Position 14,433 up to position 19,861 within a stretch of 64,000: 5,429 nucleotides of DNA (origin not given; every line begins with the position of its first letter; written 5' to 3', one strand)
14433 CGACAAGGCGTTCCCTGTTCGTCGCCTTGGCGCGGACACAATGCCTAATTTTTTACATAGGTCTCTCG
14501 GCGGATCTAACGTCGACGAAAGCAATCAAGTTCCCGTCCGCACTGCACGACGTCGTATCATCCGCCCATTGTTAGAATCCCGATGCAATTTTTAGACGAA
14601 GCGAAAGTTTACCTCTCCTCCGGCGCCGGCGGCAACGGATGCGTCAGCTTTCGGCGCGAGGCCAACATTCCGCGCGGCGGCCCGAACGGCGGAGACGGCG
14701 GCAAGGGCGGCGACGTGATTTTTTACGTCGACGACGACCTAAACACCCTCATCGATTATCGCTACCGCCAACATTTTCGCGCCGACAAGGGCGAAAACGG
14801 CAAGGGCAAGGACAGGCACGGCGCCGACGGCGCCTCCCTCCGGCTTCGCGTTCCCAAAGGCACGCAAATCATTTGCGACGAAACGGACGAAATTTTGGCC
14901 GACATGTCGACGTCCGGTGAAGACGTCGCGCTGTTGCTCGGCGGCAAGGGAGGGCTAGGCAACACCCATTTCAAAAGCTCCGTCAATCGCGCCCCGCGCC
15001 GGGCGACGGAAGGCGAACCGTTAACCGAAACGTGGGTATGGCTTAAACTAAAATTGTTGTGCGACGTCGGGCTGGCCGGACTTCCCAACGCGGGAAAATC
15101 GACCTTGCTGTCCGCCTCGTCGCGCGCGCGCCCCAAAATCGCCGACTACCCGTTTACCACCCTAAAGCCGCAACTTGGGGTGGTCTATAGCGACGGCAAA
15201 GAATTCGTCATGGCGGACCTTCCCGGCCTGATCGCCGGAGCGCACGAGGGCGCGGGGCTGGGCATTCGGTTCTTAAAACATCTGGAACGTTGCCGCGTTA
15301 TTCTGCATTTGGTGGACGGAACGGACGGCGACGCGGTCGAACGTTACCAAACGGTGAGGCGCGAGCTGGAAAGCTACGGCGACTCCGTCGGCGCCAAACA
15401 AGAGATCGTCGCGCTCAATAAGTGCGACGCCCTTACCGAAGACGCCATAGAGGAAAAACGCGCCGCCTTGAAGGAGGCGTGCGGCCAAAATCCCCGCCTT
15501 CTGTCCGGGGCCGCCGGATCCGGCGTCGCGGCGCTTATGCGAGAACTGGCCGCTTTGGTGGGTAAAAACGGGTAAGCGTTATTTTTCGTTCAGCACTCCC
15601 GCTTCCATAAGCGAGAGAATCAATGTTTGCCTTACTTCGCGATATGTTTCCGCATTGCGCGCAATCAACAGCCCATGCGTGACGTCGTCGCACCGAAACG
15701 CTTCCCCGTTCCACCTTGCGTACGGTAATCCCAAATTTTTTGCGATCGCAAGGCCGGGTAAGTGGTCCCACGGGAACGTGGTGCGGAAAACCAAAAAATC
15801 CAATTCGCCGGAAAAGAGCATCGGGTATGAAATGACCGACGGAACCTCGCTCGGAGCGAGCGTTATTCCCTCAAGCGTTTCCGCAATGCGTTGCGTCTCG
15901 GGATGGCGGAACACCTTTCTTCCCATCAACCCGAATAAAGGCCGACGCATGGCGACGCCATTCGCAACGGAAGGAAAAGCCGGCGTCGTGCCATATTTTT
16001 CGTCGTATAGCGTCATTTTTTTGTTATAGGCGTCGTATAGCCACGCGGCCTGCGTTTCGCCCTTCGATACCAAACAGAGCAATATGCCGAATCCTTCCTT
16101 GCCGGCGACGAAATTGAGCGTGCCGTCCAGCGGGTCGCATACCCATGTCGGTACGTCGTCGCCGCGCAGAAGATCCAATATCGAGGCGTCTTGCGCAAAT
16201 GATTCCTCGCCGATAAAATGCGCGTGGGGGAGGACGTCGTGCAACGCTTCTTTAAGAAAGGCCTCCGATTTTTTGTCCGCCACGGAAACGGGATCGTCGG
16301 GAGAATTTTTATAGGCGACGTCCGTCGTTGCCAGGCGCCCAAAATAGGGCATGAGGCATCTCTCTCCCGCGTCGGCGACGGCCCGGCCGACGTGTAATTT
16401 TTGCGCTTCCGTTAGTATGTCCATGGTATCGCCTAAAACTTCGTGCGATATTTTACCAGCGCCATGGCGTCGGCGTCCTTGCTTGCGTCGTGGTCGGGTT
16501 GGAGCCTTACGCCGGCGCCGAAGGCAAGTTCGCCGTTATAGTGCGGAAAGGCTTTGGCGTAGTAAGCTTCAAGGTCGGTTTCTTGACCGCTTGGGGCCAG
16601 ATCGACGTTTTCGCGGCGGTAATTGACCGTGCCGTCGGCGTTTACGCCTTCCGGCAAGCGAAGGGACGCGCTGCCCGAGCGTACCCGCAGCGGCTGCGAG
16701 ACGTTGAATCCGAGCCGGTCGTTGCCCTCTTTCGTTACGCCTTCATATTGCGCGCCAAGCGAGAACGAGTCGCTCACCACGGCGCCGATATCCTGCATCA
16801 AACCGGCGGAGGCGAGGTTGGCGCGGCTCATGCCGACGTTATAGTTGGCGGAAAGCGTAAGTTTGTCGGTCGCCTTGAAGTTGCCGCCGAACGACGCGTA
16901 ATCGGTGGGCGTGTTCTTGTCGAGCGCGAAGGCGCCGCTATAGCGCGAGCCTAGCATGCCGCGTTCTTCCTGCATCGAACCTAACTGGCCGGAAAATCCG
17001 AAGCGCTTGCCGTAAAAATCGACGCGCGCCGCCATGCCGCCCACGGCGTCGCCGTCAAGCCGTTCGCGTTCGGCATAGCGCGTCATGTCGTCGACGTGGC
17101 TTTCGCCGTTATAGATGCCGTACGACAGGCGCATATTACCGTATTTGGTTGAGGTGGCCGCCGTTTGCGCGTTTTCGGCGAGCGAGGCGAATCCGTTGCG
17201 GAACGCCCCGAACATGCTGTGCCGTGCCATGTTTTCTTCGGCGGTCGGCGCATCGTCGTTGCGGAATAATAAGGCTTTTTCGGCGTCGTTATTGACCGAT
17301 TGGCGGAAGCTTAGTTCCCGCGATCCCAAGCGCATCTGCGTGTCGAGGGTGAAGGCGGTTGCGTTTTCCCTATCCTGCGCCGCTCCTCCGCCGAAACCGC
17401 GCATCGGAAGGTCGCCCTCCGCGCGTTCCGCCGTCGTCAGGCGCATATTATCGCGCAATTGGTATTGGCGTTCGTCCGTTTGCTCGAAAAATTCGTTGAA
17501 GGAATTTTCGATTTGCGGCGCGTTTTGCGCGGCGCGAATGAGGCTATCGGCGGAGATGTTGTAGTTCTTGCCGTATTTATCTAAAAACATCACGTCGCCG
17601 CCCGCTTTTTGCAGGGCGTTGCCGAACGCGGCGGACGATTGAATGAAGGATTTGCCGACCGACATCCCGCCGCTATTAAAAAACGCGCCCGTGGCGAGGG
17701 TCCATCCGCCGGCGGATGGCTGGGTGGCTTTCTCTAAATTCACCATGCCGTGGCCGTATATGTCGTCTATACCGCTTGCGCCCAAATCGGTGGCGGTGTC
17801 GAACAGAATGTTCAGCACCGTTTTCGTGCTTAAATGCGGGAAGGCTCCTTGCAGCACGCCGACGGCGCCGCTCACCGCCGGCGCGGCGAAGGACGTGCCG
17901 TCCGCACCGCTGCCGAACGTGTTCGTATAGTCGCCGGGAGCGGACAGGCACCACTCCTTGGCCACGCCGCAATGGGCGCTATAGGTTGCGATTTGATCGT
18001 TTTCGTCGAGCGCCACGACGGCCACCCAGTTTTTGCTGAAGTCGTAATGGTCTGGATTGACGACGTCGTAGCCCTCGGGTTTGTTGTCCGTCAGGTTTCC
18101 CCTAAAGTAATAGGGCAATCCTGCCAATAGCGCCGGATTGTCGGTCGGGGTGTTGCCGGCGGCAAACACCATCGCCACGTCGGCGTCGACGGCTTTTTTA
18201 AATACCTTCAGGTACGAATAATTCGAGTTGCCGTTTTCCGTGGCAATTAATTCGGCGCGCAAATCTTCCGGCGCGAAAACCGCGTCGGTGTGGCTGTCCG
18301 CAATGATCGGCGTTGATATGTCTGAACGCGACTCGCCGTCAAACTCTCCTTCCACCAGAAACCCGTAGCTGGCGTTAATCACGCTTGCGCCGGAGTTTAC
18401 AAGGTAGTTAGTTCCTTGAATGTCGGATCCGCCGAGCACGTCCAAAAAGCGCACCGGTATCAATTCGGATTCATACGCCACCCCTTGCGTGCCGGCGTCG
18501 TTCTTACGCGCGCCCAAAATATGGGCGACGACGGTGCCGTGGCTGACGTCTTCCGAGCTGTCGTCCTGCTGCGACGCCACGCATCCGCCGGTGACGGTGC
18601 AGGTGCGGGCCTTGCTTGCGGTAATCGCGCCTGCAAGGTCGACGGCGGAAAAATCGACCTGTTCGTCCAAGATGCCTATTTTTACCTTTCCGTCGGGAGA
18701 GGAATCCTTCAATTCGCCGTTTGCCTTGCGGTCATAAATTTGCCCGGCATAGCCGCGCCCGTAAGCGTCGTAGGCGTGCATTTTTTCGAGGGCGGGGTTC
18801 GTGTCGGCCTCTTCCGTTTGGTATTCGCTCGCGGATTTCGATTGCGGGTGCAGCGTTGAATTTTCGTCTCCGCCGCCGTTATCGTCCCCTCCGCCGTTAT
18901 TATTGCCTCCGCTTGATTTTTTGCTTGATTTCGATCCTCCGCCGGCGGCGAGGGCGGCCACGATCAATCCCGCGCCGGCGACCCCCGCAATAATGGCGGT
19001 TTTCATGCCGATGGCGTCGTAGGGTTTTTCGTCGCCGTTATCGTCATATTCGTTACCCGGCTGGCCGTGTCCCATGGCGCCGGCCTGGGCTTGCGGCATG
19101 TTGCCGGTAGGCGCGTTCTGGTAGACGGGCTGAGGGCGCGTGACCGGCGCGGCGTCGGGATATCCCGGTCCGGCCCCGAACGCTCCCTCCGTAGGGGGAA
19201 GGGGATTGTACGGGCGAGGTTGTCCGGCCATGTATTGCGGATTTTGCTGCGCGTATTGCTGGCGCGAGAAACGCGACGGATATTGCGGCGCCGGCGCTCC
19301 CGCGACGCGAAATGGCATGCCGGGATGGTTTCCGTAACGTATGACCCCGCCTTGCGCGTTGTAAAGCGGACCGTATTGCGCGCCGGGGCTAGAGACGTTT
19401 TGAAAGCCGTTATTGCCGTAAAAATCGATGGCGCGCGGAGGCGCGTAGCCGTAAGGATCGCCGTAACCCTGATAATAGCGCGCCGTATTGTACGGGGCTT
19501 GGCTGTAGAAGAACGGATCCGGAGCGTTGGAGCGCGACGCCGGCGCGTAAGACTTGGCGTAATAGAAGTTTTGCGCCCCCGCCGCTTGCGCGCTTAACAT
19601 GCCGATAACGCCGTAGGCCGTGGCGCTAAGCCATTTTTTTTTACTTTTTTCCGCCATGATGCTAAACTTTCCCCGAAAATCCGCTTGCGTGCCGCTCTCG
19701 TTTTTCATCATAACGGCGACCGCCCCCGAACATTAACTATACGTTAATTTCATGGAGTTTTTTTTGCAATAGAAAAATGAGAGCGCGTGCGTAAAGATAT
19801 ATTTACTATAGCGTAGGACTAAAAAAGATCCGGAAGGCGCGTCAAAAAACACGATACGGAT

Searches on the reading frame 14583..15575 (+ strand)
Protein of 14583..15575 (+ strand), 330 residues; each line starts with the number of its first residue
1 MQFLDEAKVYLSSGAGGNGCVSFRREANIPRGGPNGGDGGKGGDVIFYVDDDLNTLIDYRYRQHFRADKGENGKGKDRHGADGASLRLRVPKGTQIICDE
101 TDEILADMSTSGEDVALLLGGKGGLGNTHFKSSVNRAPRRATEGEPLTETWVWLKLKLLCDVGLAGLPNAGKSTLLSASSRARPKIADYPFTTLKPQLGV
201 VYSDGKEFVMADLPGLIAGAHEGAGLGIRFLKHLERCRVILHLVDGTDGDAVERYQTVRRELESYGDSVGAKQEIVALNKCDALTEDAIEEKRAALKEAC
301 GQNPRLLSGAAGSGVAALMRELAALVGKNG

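Call 24: search_protein_families(library=pfam, proteins=[window:14583-15575:+])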
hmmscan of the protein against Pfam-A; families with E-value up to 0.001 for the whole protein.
window:14583-15575:+ (330 aa): 3 families
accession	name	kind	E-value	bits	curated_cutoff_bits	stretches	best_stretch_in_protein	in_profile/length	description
PF01018.28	GTP1_OBG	-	3e-58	196.3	27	1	5-158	2-155/155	GTP1/OBG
PF01926.29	MMR_HSR1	-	3.2e-25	88.9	21.9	1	161-280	1-113/113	50S ribosome-binding GTPase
PF02421.24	FeoB_N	-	1e-10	41.8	27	1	162-321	3-155/156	Ferrous iron transport protein B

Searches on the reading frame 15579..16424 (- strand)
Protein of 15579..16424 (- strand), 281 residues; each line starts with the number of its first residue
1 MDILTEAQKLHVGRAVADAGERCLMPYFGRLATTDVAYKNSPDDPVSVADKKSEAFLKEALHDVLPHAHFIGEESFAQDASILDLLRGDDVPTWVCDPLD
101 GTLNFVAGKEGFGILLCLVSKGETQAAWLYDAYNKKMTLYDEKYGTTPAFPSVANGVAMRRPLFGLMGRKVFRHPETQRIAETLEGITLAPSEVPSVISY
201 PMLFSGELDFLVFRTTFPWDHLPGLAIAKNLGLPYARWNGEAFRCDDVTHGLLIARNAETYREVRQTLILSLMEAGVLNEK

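Call 24: search_protein_families(library=pfam, proteins=[window:15579-16424:-])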
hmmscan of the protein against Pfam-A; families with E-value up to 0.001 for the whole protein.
window:15579-16424:- (281 aa): 1 family
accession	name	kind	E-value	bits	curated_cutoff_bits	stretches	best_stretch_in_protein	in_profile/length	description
PF00459.30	Inositol_P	-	1.6e-30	106.9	27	1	17-257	13-254/271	Inositol monophosphatase family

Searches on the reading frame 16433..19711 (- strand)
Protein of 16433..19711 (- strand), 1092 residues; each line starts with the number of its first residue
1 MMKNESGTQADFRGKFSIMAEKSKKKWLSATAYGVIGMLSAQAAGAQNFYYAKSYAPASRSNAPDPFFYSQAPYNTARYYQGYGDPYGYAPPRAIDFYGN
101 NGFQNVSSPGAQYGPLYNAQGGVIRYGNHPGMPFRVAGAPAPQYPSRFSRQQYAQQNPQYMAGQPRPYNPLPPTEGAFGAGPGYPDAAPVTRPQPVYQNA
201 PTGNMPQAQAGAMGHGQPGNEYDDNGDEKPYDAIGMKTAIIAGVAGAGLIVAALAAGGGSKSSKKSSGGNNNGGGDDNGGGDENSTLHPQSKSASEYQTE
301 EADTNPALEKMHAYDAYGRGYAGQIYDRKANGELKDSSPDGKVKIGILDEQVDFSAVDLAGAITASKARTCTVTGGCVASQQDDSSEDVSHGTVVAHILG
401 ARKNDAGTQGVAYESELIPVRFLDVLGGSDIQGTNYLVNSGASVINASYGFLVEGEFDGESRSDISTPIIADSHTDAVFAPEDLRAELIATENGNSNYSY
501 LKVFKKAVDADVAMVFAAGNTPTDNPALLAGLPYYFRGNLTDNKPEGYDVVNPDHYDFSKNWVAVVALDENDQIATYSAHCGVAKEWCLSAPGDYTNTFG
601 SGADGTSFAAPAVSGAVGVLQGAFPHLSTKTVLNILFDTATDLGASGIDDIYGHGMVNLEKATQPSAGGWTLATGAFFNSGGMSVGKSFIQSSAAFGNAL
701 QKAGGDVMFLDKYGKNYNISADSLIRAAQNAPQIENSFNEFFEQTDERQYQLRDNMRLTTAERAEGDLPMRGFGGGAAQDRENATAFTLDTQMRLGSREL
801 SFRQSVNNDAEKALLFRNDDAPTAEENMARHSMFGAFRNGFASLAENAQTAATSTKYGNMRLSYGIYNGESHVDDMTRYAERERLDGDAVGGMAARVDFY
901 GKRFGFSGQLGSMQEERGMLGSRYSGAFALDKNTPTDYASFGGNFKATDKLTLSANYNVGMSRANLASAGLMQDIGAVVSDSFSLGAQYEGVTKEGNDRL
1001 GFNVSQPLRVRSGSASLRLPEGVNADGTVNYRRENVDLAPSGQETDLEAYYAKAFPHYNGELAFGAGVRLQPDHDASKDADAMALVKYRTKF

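Call 7: search_protein_families(library=pfam, proteins=[window:16433-19711:-])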
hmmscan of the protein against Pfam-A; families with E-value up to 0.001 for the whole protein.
window:16433-19711:- (1092 aa): 1 family
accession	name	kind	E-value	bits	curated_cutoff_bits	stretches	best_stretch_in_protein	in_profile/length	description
PF00082.27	Peptidase_S8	-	2.6e-37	129.1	21.8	1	342-655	3-288/288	Subtilase family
